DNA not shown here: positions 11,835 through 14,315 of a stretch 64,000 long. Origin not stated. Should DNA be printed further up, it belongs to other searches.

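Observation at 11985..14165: Wzy_C-domain (O-antigen ligase / PglL-type) membrane protein fused to TPR repeats at the island boundary: candidate O-oligosaccharyltransferase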

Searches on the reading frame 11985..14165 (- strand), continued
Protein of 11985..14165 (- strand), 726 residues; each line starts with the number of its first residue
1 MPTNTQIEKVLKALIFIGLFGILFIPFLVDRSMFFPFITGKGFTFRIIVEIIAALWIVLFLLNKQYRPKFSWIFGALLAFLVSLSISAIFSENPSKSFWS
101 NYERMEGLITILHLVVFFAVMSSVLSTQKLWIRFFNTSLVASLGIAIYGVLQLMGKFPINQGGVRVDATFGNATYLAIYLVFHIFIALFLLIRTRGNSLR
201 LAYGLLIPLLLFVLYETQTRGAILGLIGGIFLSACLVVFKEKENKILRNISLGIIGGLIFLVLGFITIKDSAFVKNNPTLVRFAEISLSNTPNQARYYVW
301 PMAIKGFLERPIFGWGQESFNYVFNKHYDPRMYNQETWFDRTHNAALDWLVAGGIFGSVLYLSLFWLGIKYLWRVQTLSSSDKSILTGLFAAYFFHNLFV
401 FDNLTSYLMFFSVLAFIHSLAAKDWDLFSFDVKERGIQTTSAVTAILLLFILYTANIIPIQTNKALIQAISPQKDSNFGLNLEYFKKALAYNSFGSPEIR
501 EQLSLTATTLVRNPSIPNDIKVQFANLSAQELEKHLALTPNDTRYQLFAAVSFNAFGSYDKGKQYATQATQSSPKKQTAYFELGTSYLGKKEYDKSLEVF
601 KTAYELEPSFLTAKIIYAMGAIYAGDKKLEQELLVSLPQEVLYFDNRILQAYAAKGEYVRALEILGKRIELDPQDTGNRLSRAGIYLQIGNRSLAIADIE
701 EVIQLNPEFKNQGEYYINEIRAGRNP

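Call 17: predict_structure(alignment_id=A1)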
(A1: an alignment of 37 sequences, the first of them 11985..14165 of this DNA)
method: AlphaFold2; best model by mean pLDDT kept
length: 726 residues; sequences in the alignment: 37
mean_pLDDT: 88.2   pTM: 0.83
mean pLDDT of the five models: 88.2, 87.6, 87.2, 87.1, 85.7
residues with pLDDT >= 90: 441; 70-90: 238; 50-70: 37; < 50: 10
segments of 3 or more residues with pLDDT < 50: 1-3, 162-168
pLDDT, mean of each block of 10 residues (from residue 1): 70 96 84 70 90 95 90 95 92 76 66 95 94 96 88 72 42 78 97 91 95 87 92 97 92 96 91 85 70 73 92 86 90 77 80 92 95 94 97 85 83 96 83 85 92 87 88 81 94 82 90 86 93 91 92 92 96 94 96 96 93 93 94 91 90 92 93 92 92 94 94 93 86
secondary structure, 60 per line:
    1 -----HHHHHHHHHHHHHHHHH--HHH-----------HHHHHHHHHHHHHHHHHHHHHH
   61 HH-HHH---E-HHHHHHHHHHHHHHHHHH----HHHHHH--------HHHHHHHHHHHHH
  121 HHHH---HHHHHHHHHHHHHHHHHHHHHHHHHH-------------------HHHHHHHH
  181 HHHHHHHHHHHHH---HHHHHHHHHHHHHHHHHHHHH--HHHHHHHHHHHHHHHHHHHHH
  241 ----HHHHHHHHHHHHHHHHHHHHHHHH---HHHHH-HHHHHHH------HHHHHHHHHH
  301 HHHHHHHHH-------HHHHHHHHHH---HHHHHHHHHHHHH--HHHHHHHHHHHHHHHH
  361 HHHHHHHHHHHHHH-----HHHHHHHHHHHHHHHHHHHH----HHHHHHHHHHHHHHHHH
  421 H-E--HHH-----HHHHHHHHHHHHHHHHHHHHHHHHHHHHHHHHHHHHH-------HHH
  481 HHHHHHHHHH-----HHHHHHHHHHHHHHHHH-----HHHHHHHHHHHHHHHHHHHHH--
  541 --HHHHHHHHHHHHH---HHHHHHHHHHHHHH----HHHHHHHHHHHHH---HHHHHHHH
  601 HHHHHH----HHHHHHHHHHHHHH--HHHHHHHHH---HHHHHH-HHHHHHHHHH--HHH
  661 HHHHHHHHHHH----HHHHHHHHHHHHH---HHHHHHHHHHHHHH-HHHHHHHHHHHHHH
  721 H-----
elements in order (helices of 4 or more, strands of 3 or more residues): H6-22 H39-62 H72-89 H94-99 H108-124 H128-153 H173-193 H197-217 H220-240 H245-268 H272-276 H278-284 H291-309 H317-326 H330-342 H345-374 H380-399 H404-421 H434-470 H478-490 H496-512 H518-538 H543-555 H559-572 H577-589 H593-606 H611-624 H627-635 H639-644 H646-655 H658-671 H676-688 H692-705 H707-721

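Call 20: fold_search(model_id=the predicted structure, library=pdb)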
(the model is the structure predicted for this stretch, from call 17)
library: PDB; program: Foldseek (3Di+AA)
matches with E <= 10: 1232; with E <= 0.001: 79
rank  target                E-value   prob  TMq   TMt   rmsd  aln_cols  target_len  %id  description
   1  9qhc_A                5.6e-06  1.00  0.24  0.52   7.5       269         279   20  Crystal structure of 8-repeat CTPR protein with eliminated coordination sites (released 2025-10-22)
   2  8a3t_F                6.0e-06  1.00  0.25  0.33  24.8       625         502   13  S. cerevisiae APC/C-Cdh1 complex (released 2022-08-31)
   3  6bq1_B                9.6e-06  1.00  0.27  0.27  23.5       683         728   13  Human PI4KIIIa lipid kinase complex (released 2017-12-13)
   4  9qhc_B                1.4e-05  1.00  0.23  0.50   8.5       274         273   20  Crystal structure of 8-repeat CTPR protein with eliminated coordination sites (released 2025-10-22)
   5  8a3t_H                1.5e-05  1.00  0.23  0.31  24.0       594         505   15  S. cerevisiae APC/C-Cdh1 complex (released 2022-08-31)
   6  8chy                  1.6e-05  1.00  0.24  0.52  10.1       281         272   20  Crystal structure of an 8-repeat consensus TPR superhelix with Zinc. (released 2024-02-21)
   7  5dse_C                2.4e-05  1.00  0.26  0.27  26.3       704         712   11  Crystal Structure of the TTC7B/Hyccin Complex (released 2015-12-02)
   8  9qhb                  2.6e-05  1.00  0.23  0.50   7.9       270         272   20  Crystal structure of 16-repeat CTPR protein with eliminated coordination sites (released 2025-10-22)
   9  9gaw_P                3.0e-05  1.00  0.23  0.32  21.8       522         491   18  High-resolution structure of the Anaphase-promoting complex/cyclosome (APC/C) bound to co-activator Cdh1 (released 2024-08-14)
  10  1w3b_A                3.2e-05  1.00  0.24  0.41  16.4       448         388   14  The superhelical TPR domain of O-linked GlcNAc transferase reveals structural similarities to importin alpha. (released 2004-09-09)
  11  6eou                  5.0e-05  1.00  0.25  0.46  10.6       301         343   17  O-GlcNAc transferase TPR domain with the intellectual disability associated mutation L254F (released 2018-05-09)
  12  8hmd_C                5.4e-05  1.00  0.24  0.14  24.1       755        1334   11  base module state 2 of Tetrahymena IFT-A (released 2023-06-14)
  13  1w3b_B                5.8e-05  1.00  0.24  0.42  10.9       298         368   16  The superhelical TPR domain of O-linked GlcNAc transferase reveals structural similarities to importin alpha. (released 2004-09-09)
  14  7yeh_A                6.5e-05  1.00  0.22  0.17  22.6       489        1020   13  Cryo-EM structure of human OGT-OGA complex (released 2023-07-12)
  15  4buj_B                9.7e-05  1.00  0.21  0.12  32.7       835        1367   11  Crystal structure of the S. cerevisiae Ski2-3-8 complex (released 2013-08-28)
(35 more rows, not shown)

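Call 41: search_protein_families(library=pfam, alignment_id=A3, max_evalue=0.00001)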
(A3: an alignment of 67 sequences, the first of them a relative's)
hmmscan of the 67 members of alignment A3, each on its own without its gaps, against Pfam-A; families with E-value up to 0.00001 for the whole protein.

A. member 1, L007:8343-9413:- (357 aa): 3 families
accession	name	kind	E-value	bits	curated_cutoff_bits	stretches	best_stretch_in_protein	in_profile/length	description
PF16363.11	GDP_Man_Dehyd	-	3.5e-151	503.8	27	1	16-344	1-332/332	GDP-mannose 4,6 dehydratase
PF01370.27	Epimerase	-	1.4e-73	247.7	20.9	1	15-257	1-237/240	NAD dependent epimerase/dehydratase family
PF04321.23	RmlD_sub_bind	-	6.2e-06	25.9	27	1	14-170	2-130/287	RmlD substrate binding domain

B. families by the number of members that match (of 67 scanned): 44 families (the first 25 are shown)
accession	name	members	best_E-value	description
PF01943.22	Polysacc_synt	13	1.6e-19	Polysaccharide biosynthesis protein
PF16363.11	GDP_Man_Dehyd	12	1.2e-157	GDP-mannose 4,6 dehydratase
PF01370.27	Epimerase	12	9.2e-78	NAD dependent epimerase/dehydratase family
PF13440.11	Polysacc_synt_3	11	1.4e-15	Polysaccharide biosynthesis protein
PF04321.23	RmlD_sub_bind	10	2.7e-13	RmlD substrate binding domain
PF13489.12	Methyltransf_23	6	1.3e-20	Methyltransferase domain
PF00005.33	ABC_tran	5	3.1e-36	ABC transporter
PF08241.18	Methyltransf_11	5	3.1e-14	Methyltransferase domain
PF08242.18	Methyltransf_12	5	8.5e-10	Methyltransferase domain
PF01073.25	3Beta_HSD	4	4.6e-29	3-beta hydroxysteroid dehydrogenase/isomerase family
PF01061.29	ABC2_membrane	4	7.4e-19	ABC-2 type transporter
PF02719.21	Polysacc_synt_2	4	1.3e-18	Polysaccharide biosynthesis protein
PF00664.28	ABC_membrane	4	5.1e-16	ABC transporter transmembrane region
PF02463.25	SMC_N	4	1.5e-11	RecF/RecN/SMC N terminal domain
PF13649.12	Methyltransf_25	4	6.5e-09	Methyltransferase domain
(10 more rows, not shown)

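Call 68: search_protein_families(library=pfam, proteins=[L044:6088-7113:+, L044:9303-9917:+, L044:231-1505:+, L078:5811-6830:+, L078:7987-8886:+, L073:4022-4636:+, L073:4638-5261:+, L073:6367-7137:+, L073:7657-8898:-, L073:9033-9923:+], max_evalue=0.001)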
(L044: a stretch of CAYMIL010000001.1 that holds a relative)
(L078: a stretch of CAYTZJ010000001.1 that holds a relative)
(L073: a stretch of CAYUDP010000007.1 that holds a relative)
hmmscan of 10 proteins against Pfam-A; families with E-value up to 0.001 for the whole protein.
L044:6088-7113:+ (341 aa): 3 families
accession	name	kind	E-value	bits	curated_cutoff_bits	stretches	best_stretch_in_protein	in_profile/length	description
PF13579.12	Glyco_trans_4_4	-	0.00015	22.6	29.7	0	15-175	1-157/158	Glycosyl transferase 4-like domain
PF13439.12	Glyco_transf_4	-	0.00018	22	28.5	0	15-176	2-165/170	Glycosyltransferase Family 4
PF13692.12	Glyco_trans_1_4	-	0.00041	21.1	27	0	238-301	74-139/142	Glycosyl transferases group 1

L044:9303-9917:+ (204 aa): 4 families
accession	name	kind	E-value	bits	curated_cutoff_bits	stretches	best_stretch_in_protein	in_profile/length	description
PF08241.18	Methyltransf_11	-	1.2e-09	39.1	21.2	1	39-117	1-89/95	Methyltransferase domain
PF13489.12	Methyltransf_23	-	3.2e-07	30.7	27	1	33-101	21-96/164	Methyltransferase domain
PF13649.12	Methyltransf_25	-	1.1e-06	29.7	27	1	38-116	1-94/97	Methyltransferase domain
PF08242.18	Methyltransf_12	-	0.00023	22.3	30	0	39-106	1-79/98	Methyltransferase domain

L044:231-1505:+ (424 aa): 3 families
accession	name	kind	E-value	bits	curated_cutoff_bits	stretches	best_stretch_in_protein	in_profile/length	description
PF02875.26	Mur_ligase_C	-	9.5e-20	72.2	28.4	1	284-415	1-127/127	Mur ligase, glutamate ligase domain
PF08245.18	Mur_ligase_M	-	1e-17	65.2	24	1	110-217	1-124/200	Mur ligase middle domain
PF01225.30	Mur_ligase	-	1.2e-17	64.4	21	1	5-106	1-95/95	Mur ligase family, catalytic domain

L078:5811-6830:+ (339 aa): 1 family
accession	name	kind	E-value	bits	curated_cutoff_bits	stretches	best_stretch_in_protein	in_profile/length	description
PF13439.12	Glyco_transf_4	-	7.6e-05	23.2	28.5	0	15-175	1-164/170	Glycosyltransferase Family 4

L078:7987-8886:+ (299 aa): 2 families
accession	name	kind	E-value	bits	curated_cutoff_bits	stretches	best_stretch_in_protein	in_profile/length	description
PF03721.20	UDPG_MGDP_dh_N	-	1.7e-13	51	27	1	42-137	71-181/187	UDP-glucose/GDP-mannose dehydrogenase family, NAD binding domain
PF00984.24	UDPG_MGDP_dh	-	2.3e-09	37.7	25.4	1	160-265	1-92/94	UDP-glucose/GDP-mannose dehydrogenase family, central domain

L073:4022-4636:+ (204 aa): 4 families
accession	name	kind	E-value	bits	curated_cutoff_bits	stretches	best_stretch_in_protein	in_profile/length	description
PF08241.18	Methyltransf_11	-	1.4e-09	38.9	21.2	1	39-116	1-88/95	Methyltransferase domain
PF13649.12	Methyltransf_25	-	3e-07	31.5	27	1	73-116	51-94/97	Methyltransferase domain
PF13489.12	Methyltransf_23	-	1.4e-05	25.4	27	1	33-124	21-119/164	Methyltransferase domain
PF13847.12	Methyltransf_31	-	0.00011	22.3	27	1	74-125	60-113/145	Methyltransferase domain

L073:4638-5261:+ (207 aa): 6 families
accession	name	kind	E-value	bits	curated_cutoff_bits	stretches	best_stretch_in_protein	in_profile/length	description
PF08241.18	Methyltransf_11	-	9.7e-13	49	21.2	1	72-119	47-94/95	Methyltransferase domain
PF13489.12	Methyltransf_23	-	5e-07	30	27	1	9-143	6-139/164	Methyltransferase domain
PF13649.12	Methyltransf_25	-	7.9e-07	30.1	27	1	73-116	52-97/97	Methyltransferase domain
PF08242.18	Methyltransf_12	-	2.4e-05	25.4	30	1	78-117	64-97/98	Methyltransferase domain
PF13847.12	Methyltransf_31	-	5e-05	23.5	27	1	73-117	60-106/145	Methyltransferase domain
PF05148.21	Methyltransf_8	-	0.0004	20.8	27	0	73-118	110-154/219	Hypothetical methyltransferase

L073:6367-7137:+ (256 aa): 1 family
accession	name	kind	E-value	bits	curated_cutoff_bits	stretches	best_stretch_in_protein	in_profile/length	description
PF01522.26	Polysacc_deac_1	-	3.4e-24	85.6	23.1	1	72-202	4-121/124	Polysaccharide deacetylase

L073:7657-8898:- (413 aa): 2 families
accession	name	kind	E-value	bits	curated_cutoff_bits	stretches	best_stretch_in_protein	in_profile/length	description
PF01943.22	Polysacc_synt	-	2.2e-09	37.6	28.2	1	19-280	2-272/274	Polysaccharide biosynthesis protein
PF13440.11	Polysacc_synt_3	-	2.8e-09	37.1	23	1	42-321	1-285/293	Polysaccharide biosynthesis protein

L073:9033-9923:+ (296 aa): 5 families
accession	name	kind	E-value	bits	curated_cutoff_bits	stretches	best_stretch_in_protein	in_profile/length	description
PF13489.12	Methyltransf_23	-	1.3e-20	74.2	27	1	60-217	8-163/164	Methyltransferase domain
PF08241.18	Methyltransf_11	-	1.9e-10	41.7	21.2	1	80-171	2-95/95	Methyltransferase domain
PF13847.12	Methyltransf_31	-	1e-08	35.4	27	1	76-175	5-113/145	Methyltransferase domain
PF13649.12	Methyltransf_25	-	7.1e-07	30.3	27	1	79-167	2-97/97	Methyltransferase domain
PF08242.18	Methyltransf_12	-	9.9e-06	26.7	30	1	80-169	2-98/98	Methyltransferase domain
